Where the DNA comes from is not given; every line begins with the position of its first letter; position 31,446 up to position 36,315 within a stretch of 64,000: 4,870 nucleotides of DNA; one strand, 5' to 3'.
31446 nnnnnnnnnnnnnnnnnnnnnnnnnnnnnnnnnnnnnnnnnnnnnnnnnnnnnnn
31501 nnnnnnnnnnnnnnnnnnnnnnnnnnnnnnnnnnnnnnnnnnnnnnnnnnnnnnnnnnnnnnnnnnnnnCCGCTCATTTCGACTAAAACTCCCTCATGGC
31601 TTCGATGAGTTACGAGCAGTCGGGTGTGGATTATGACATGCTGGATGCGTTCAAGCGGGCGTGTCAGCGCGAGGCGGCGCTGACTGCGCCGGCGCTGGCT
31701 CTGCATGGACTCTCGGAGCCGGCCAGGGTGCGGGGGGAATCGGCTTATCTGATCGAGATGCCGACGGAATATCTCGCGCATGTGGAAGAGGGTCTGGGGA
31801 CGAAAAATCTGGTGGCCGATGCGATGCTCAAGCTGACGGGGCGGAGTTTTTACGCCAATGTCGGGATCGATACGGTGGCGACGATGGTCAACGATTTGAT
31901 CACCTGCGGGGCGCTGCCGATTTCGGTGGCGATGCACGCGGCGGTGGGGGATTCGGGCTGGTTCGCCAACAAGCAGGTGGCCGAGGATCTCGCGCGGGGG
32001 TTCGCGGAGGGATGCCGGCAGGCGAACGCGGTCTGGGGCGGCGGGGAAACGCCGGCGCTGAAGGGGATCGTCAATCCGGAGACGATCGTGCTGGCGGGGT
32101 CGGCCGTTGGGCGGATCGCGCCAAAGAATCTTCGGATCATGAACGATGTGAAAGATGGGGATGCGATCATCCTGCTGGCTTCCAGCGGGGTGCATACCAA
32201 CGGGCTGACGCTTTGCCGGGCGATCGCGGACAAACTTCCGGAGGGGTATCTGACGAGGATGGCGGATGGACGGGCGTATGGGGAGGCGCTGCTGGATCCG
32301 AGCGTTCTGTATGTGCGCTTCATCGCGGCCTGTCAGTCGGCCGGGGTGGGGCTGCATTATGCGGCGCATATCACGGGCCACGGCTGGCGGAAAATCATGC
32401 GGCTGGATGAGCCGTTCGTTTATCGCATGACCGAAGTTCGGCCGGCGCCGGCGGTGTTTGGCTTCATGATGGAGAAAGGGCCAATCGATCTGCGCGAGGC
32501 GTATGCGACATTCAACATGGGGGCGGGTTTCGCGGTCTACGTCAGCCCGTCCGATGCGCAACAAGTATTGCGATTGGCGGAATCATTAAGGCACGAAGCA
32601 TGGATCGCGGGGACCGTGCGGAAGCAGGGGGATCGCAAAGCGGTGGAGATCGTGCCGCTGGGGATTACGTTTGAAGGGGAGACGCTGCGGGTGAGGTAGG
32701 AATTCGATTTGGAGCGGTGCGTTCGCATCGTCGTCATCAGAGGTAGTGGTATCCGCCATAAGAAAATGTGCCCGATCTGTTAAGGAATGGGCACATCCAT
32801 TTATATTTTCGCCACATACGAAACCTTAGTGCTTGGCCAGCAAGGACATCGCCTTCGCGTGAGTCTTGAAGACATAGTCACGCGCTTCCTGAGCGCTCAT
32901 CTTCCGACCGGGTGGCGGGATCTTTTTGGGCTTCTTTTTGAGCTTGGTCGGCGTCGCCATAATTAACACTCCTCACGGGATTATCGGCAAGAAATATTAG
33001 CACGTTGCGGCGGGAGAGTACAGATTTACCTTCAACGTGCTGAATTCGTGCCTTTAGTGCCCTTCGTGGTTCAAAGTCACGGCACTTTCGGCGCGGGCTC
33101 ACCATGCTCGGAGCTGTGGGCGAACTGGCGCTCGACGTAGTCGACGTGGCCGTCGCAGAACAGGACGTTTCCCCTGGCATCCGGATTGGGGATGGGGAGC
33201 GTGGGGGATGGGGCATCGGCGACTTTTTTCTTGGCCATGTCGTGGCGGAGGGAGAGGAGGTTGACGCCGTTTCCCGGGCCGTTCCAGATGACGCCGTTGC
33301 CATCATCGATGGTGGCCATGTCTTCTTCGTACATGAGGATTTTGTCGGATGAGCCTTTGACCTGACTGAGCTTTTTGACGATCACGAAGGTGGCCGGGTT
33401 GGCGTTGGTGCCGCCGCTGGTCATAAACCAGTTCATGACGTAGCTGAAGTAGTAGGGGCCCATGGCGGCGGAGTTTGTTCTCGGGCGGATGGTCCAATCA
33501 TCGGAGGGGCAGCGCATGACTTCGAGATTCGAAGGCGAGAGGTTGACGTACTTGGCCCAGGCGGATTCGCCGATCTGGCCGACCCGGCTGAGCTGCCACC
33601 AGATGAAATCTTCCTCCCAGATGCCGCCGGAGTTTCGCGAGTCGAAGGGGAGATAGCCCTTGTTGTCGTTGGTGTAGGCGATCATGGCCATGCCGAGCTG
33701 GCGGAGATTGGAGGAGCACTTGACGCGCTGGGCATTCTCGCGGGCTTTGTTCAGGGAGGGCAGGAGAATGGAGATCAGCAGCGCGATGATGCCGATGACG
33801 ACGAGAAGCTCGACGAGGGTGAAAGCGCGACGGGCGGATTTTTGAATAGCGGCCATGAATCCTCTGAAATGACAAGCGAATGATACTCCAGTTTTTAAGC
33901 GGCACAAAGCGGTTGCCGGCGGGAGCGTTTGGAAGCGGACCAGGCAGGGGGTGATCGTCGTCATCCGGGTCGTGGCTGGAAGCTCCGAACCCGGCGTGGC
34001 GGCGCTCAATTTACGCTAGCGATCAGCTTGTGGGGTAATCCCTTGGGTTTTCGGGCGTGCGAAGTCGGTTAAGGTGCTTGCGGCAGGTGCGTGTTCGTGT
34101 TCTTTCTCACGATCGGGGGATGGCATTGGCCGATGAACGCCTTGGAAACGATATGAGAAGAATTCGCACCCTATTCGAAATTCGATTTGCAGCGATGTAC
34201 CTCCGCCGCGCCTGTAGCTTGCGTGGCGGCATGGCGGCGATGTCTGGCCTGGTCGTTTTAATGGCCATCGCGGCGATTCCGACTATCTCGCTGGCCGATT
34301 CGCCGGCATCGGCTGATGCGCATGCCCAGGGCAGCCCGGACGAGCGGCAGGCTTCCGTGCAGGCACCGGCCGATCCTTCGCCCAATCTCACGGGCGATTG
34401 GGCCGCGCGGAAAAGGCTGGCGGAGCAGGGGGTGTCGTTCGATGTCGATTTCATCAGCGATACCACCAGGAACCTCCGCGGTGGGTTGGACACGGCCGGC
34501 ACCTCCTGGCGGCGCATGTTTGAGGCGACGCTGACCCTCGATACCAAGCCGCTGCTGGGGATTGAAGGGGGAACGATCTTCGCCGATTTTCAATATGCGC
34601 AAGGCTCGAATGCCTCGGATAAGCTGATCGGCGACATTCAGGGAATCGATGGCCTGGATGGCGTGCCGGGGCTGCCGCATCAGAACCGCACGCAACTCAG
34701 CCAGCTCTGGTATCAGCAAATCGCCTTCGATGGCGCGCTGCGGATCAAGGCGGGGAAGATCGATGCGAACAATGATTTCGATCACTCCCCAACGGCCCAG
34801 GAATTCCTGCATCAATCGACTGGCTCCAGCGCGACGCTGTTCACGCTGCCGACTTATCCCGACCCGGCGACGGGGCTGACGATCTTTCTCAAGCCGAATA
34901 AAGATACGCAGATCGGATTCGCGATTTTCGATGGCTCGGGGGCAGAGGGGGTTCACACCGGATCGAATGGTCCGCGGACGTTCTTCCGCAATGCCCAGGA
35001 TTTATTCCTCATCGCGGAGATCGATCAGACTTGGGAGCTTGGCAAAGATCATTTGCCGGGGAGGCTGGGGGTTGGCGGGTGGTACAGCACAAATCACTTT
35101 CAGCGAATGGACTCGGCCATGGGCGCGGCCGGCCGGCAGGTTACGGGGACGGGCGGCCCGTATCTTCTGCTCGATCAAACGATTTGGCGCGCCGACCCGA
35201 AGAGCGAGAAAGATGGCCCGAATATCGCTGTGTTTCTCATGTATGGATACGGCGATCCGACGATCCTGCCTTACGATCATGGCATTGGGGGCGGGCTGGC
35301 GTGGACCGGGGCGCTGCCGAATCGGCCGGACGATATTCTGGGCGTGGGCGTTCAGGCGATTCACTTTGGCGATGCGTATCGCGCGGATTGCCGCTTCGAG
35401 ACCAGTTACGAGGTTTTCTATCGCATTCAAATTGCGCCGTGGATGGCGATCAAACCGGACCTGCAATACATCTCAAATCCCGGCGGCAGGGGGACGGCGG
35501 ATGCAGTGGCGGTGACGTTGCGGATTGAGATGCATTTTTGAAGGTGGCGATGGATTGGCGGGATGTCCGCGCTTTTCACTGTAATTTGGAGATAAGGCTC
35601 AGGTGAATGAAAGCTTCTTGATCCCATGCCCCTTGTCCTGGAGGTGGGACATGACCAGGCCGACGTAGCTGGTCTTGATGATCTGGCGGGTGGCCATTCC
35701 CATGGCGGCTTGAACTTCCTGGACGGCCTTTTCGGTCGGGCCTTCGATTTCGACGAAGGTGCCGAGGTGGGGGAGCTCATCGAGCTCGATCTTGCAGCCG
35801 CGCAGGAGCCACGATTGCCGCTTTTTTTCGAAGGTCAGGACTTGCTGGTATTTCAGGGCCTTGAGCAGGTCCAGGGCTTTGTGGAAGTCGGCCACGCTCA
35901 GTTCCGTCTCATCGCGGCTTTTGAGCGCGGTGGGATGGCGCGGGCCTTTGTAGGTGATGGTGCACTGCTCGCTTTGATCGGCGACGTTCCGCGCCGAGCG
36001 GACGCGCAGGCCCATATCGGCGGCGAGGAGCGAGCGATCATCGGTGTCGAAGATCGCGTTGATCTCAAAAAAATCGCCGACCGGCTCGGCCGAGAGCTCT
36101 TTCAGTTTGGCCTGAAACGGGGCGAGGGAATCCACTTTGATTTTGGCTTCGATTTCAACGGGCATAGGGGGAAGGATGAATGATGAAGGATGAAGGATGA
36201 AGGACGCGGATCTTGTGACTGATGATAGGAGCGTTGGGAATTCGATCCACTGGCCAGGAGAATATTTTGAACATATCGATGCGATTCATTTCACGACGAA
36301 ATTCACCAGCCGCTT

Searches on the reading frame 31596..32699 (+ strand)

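Call 89: search_protein_families(library=pfam, proteins=[window:31596-32699:+], max_evalue=0.00001)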
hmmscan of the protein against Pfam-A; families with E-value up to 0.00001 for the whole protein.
window:31596-32699:+ (367 aa): 2 families
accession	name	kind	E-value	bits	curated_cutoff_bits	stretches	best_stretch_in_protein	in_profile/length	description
PF02769.27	AIRS_C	-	9.9e-12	45.7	23.1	1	186-346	1-150/156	AIR synthase related protein, C-terminal domain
PF00586.29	AIRS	-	1.7e-10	41.8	24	1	86-174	32-112/112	AIR synthase related protein, N-terminal domain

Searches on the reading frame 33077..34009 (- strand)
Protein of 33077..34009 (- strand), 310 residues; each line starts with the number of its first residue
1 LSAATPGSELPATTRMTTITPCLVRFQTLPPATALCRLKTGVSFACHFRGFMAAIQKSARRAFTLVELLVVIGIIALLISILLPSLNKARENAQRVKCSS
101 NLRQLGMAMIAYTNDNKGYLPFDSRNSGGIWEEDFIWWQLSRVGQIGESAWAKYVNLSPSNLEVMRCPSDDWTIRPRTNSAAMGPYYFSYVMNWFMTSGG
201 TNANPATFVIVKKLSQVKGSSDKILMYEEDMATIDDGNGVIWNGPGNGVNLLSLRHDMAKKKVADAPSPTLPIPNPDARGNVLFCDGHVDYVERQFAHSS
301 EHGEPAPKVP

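Call 42: search_protein_families(library=pfam, proteins=[window:33077-34009:-])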
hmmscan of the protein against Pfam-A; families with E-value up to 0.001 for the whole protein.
window:33077-34009:- (310 aa): 2 families
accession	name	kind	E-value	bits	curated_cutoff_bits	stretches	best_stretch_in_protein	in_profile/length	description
PF07596.16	SBP_bac_10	-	1.6e-09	38.7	23.3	1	88-204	2-145/268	Protein of unknown function (DUF1559)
PF07963.17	N_methyl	-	4.8e-06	26.4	21.2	1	58-83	2-27/27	Prokaryotic N-terminal methylation motif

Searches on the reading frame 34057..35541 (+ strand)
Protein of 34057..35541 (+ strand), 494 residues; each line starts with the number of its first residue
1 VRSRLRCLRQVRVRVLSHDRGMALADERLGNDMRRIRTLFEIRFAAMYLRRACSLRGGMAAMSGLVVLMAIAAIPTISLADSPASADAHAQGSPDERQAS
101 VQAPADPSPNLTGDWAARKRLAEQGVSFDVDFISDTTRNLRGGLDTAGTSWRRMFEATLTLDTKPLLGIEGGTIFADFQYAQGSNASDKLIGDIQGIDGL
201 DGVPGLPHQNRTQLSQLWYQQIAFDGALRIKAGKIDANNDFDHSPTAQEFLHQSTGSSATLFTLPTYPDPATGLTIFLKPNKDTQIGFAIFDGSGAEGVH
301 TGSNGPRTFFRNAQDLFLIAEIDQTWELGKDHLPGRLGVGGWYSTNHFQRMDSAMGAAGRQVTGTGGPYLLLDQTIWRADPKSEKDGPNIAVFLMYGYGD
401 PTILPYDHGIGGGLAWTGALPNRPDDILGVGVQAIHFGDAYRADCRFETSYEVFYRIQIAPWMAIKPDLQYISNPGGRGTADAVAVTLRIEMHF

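Call 89: search_protein_families(library=pfam, proteins=[window:34057-35541:+], max_evalue=0.00001)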
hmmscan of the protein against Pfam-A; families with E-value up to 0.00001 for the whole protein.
window:34057-35541:+ (494 aa): 1 family
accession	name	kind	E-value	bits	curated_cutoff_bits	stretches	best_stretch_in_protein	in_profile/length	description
PF04966.18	OprB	-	6.2e-48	164.5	22.9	1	155-494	10-372/372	Carbohydrate-selective porin, OprB family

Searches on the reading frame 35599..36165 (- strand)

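Call 42: search_protein_families(library=pfam, proteins=[window:35599-36165:-])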
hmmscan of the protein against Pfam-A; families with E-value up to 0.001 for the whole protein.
window:35599-36165:- (188 aa): 1 family
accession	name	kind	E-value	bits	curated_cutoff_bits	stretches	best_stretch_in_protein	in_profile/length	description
PF01928.26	CYTH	-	3.2e-23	82.9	23.2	1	4-149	3-152/179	CYTH domain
